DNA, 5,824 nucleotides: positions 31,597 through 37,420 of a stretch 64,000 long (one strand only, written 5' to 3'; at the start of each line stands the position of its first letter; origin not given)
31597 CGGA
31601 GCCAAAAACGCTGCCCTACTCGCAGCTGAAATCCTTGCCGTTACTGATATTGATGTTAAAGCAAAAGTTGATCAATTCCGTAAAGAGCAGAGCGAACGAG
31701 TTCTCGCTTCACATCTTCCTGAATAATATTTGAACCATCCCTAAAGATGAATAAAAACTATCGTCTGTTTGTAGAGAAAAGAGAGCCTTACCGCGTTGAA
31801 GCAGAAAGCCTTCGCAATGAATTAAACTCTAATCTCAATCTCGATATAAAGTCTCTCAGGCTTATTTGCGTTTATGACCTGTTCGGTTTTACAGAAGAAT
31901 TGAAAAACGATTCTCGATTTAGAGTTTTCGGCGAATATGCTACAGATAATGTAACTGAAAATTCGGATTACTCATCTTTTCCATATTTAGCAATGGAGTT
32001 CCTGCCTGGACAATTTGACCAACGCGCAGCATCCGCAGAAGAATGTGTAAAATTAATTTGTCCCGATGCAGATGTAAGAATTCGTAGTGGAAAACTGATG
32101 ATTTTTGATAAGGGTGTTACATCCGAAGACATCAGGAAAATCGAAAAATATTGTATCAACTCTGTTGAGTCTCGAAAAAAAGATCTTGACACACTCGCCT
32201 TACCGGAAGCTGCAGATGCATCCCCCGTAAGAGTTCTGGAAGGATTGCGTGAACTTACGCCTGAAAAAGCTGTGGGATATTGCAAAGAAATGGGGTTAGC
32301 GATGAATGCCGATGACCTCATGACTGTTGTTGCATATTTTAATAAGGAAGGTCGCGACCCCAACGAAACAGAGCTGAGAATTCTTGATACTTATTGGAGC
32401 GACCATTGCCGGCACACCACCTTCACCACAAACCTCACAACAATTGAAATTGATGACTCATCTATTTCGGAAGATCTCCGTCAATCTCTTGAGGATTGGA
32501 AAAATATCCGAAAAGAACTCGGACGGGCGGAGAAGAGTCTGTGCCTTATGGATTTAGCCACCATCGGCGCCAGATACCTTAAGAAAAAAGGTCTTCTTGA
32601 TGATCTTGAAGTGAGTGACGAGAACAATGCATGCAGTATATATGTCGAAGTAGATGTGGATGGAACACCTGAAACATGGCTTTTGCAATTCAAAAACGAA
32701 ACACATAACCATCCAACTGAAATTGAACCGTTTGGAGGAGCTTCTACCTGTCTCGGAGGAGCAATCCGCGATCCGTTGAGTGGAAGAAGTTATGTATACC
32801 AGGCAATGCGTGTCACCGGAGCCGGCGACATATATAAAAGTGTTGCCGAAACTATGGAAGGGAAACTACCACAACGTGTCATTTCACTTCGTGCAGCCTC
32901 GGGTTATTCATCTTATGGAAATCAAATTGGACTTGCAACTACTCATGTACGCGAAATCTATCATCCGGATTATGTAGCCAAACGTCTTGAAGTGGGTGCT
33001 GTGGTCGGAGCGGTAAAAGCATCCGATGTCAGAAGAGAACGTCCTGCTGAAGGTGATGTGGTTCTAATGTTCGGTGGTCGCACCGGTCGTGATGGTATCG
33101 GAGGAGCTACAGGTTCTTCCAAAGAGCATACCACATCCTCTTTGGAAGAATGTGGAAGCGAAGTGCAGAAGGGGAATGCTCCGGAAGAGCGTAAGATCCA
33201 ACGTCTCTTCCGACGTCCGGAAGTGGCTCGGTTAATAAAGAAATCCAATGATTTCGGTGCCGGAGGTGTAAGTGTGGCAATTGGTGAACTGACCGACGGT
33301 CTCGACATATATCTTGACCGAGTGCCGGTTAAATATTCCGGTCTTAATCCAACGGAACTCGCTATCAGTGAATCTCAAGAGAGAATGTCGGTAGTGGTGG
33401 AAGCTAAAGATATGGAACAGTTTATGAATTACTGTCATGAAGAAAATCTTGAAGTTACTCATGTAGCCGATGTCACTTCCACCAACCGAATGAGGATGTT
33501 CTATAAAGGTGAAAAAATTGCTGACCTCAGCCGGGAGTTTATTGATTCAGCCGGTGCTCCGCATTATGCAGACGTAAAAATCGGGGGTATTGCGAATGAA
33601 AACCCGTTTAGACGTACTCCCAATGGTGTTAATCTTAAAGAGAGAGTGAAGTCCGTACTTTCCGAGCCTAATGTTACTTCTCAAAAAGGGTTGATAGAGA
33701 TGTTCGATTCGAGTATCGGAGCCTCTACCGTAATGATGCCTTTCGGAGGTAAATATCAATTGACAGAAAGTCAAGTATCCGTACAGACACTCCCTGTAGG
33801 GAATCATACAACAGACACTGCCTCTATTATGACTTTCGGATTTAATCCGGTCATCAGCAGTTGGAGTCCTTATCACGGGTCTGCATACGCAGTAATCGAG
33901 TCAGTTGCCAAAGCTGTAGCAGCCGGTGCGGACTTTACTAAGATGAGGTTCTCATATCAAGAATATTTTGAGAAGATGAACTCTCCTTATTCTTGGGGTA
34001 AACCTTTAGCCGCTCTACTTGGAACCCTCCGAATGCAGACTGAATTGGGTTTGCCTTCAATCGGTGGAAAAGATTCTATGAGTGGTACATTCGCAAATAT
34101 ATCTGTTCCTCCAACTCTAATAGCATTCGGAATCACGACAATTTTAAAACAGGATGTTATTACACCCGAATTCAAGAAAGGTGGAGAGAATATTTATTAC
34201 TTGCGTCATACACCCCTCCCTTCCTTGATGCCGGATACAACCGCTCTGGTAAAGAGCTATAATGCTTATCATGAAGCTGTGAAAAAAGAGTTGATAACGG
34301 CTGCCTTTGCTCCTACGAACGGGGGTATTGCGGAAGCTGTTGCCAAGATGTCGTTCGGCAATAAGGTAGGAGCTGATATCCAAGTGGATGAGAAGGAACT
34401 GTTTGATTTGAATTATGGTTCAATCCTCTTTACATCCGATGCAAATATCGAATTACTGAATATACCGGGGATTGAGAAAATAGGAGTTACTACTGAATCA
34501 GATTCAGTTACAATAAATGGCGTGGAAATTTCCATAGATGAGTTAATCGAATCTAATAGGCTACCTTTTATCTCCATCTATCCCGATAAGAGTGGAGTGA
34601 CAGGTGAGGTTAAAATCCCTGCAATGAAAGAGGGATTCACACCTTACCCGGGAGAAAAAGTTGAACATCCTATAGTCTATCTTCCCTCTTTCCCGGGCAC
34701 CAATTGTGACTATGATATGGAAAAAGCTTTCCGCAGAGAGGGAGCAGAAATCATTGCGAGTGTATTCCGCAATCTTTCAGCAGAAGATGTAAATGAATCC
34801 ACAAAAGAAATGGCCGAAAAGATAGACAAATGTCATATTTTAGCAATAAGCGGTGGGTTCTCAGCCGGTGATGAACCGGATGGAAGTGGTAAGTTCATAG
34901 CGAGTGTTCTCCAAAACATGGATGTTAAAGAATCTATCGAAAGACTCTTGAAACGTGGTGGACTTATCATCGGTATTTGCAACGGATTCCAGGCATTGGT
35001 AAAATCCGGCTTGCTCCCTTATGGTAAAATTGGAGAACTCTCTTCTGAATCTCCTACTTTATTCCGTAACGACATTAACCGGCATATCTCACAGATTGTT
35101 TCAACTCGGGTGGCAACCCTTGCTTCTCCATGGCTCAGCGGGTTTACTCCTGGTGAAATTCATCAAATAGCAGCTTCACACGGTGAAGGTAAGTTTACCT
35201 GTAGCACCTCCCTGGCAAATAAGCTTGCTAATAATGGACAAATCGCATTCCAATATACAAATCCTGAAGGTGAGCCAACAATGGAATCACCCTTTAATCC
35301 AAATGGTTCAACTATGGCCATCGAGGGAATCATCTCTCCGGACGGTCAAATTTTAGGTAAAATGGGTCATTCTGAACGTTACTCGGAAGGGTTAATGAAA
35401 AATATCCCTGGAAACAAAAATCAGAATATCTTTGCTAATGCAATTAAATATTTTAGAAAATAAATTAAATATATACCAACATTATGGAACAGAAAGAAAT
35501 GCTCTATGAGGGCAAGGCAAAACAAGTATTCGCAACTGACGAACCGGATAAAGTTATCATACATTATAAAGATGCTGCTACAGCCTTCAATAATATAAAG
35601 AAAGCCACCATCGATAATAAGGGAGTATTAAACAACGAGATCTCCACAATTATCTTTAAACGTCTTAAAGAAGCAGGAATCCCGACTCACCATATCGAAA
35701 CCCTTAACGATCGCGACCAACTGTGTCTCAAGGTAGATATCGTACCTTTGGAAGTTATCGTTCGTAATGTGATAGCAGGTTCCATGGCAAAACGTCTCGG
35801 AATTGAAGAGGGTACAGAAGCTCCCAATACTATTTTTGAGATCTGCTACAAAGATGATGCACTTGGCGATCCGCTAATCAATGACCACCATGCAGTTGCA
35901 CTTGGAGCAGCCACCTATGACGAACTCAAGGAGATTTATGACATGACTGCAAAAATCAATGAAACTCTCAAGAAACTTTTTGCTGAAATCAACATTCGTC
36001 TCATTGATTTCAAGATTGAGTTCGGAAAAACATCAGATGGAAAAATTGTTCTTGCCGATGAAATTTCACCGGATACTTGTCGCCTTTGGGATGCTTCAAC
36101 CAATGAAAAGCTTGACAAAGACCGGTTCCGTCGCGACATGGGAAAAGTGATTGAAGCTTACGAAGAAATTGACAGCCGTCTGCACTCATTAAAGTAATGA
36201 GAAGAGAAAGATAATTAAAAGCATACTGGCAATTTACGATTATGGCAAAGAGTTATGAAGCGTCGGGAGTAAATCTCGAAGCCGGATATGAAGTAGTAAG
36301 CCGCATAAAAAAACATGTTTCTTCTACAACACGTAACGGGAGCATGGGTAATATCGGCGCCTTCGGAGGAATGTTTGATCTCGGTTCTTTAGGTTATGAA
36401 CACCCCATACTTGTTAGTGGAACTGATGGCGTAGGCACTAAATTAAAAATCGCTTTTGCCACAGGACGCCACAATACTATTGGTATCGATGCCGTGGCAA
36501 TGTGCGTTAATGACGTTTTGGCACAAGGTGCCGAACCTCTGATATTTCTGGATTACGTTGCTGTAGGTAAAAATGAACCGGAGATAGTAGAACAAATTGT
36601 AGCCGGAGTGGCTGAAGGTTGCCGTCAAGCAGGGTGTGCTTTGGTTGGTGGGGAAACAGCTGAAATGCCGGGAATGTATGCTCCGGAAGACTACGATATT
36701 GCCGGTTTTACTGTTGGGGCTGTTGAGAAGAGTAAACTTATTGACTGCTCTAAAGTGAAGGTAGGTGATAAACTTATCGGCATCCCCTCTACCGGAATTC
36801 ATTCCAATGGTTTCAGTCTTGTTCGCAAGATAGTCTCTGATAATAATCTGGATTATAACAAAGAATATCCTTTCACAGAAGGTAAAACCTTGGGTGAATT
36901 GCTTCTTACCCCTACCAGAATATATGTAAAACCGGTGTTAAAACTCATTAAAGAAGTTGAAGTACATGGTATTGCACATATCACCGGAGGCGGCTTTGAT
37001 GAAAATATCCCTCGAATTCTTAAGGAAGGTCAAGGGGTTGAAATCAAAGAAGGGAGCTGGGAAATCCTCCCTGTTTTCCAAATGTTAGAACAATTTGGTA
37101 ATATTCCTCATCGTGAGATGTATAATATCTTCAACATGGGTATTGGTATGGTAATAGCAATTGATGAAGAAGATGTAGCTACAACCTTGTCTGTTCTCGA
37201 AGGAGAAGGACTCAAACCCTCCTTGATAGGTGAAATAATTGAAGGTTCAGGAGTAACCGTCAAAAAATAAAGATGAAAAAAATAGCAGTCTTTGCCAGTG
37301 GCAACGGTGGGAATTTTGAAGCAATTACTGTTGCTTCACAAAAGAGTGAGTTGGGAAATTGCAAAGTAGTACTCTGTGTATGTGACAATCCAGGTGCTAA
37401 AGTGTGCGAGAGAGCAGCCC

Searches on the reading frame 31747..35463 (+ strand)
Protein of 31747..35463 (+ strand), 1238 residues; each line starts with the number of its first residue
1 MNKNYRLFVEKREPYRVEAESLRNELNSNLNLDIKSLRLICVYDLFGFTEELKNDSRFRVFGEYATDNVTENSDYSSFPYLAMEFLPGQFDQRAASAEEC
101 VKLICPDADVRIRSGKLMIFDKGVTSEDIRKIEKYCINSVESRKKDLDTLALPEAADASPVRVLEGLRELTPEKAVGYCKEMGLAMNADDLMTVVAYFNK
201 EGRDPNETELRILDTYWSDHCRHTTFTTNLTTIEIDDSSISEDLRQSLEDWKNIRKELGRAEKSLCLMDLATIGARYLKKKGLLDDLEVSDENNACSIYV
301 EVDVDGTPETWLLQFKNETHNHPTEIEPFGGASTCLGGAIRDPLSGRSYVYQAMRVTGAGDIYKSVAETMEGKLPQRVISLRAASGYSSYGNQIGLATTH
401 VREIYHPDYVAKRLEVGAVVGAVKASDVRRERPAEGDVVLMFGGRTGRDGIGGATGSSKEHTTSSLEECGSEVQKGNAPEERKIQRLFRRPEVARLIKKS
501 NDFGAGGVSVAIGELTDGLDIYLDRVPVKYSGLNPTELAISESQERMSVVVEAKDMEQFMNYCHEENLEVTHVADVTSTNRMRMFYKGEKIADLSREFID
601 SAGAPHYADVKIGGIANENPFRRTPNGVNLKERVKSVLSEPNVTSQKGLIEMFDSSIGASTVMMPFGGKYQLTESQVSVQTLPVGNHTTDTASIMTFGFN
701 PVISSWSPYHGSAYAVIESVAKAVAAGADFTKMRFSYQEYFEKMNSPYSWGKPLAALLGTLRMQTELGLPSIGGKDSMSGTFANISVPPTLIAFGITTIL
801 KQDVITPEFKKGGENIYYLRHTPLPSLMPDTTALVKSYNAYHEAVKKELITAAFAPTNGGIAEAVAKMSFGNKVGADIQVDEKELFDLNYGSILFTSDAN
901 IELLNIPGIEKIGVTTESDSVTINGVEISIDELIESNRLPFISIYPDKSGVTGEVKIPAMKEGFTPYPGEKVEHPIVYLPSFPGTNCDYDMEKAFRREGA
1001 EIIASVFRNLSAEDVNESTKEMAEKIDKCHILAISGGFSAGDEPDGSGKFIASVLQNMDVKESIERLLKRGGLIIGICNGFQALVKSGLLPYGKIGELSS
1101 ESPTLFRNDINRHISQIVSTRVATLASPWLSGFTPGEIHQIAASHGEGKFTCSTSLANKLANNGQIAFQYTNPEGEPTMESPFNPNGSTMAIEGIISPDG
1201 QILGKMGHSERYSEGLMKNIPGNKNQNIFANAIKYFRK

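Call 20: search_protein_families(library=ncbifam, proteins=[window:31747-35463:+], max_evalue=0.00001)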
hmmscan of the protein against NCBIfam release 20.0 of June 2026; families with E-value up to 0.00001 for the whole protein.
window:31747-35463:+ (1238 aa): 9 families
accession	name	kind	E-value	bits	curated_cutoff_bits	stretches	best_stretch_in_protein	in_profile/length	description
TIGR01857.1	FGAM-synthase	equivalog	0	1715.5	1057.05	1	6-1236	2-1239/1239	phosphoribosylformylglycinamidine synthase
NF003672.0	PRK05297.1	equivalog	6.4e-85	285.7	783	2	176-736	170-733/1290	phosphoribosylformylglycinamidine synthase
TIGR01736.1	FGAM_synth_II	equivalog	1.2e-82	278.3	525.75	1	249-897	4-654/718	phosphoribosylformylglycinamidine synthase subunit PurL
TIGR01735.1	FGAM_synt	equivalog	1.4e-78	264.6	1123.05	3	389-884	391-926/1307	phosphoribosylformylglycinamidine synthase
NF002290.1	PRK01213.1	equivalog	1e-76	258.7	648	1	308-898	66-665/723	phosphoribosylformylglycinamidine synthase subunit PurL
TIGR01737.1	FGAM_synth_I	equivalog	6.6e-42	143.4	177.8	1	981-1233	7-225/228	phosphoribosylformylglycinamidine synthase I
NF010690.0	PRK14090.1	equivalog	3.7e-41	141.1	1047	1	309-808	59-509/601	phosphoribosylformylglycinamidine synthase subunit PurL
NF002957.0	PRK03619.1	equivalog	7.2e-34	117.1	212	1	981-1224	7-211/222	phosphoribosylformylglycinamidine synthase subunit PurQ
NF002252.0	PRK01175.1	equivalog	2.7e-33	115.1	298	1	982-1212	11-228/261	phosphoribosylformylglycinamidine synthase subunit PurQ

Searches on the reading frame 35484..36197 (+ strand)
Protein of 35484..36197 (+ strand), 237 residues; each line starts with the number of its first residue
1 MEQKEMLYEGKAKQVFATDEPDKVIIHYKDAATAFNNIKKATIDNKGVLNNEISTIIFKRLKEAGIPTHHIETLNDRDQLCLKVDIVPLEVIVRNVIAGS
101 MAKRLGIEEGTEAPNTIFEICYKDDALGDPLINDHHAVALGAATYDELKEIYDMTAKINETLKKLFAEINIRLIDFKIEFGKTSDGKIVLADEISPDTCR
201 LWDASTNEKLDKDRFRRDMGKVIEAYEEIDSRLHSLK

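Call 20: search_protein_families(library=ncbifam, proteins=[window:35484-36197:+], max_evalue=0.00001)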
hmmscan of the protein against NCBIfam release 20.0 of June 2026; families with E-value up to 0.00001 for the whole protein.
window:35484-36197:+ (237 aa): 6 families
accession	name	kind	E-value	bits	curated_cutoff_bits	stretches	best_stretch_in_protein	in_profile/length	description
TIGR00081.1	purC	equivalog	2.1e-74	250.4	189.9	1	3-235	4-275/279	phosphoribosylaminoimidazolesuccinocarboxamide synthase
NF009251.0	PRK12607.1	equivalog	5.5e-21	74.7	371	1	3-212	15-238/315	phosphoribosylaminoimidazolesuccinocarboxamide synthase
NF010568.0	PRK13961.1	equivalog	1.5e-18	67.1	251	1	4-208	13-241/297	phosphoribosylaminoimidazolesuccinocarboxamide synthase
NF010564.0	PRK13959.1-1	subfamily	9.7e-14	51.2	459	1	5-209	2-230/294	phosphoribosylaminoimidazolesuccinocarboxamide synthase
NF010567.0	PRK13960.1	equivalog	5.1e-07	28.8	581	0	25-128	57-166/367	phosphoribosylaminoimidazolesuccinocarboxamide synthase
TIGR02735.1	purC_vibrio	equivalog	1.2e-06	27.6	394.2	0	24-133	55-170/365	phosphoribosylaminoimidazolesuccinocarboxamide synthase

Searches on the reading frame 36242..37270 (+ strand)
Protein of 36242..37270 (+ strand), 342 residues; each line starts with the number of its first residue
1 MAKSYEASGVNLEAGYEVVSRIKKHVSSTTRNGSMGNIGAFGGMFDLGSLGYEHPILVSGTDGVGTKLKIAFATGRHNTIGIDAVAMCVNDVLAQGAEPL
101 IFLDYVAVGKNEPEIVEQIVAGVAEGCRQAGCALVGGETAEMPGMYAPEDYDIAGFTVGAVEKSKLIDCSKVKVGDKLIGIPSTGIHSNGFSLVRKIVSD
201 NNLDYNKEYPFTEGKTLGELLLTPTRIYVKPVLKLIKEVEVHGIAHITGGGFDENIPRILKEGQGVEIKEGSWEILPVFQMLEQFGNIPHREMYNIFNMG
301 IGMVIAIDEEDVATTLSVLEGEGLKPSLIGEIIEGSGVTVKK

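Call 20: search_protein_families(library=ncbifam, proteins=[window:36242-37270:+], max_evalue=0.00001)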
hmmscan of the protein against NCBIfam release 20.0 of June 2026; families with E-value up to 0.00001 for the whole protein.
window:36242-37270:+ (342 aa): 8 families
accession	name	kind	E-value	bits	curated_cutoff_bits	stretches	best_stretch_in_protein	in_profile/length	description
TIGR00878.1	purM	equivalog_domain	9.9e-138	458.9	236.35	1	4-334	2-331/332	phosphoribosylformylglycinamidine cyclo-ligase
TIGR01379.1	thiL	equivalog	9.5e-12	44.5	184.15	1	76-196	56-171/320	thiamine-phosphate kinase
TIGR03267.1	methan_mark_2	hypoth_equivalog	1.2e-11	44.3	365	1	80-179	77-169/323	methanogenesis marker 2 protein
TIGR02124.1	hypE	equivalog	2.5e-10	39.8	251.6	1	78-337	63-305/332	hydrogenase expression/formation protein HypE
TIGR00476.1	selD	equivalog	1.6e-09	37.4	125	1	86-179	82-171/311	selenide, water dikinase SelD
NF004351.0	PRK05731.1-4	equivalog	5.1e-08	32.4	324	1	78-199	72-188/321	thiamine-phosphate kinase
NF004353.0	PRK05731.2-2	equivalog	5.3e-08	32.3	301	1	77-179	51-146/311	thiamine-phosphate kinase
NF002098.0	PRK00943.1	equivalog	5.4e-07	28.8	299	1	83-181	83-177/347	selenide, water dikinase SelD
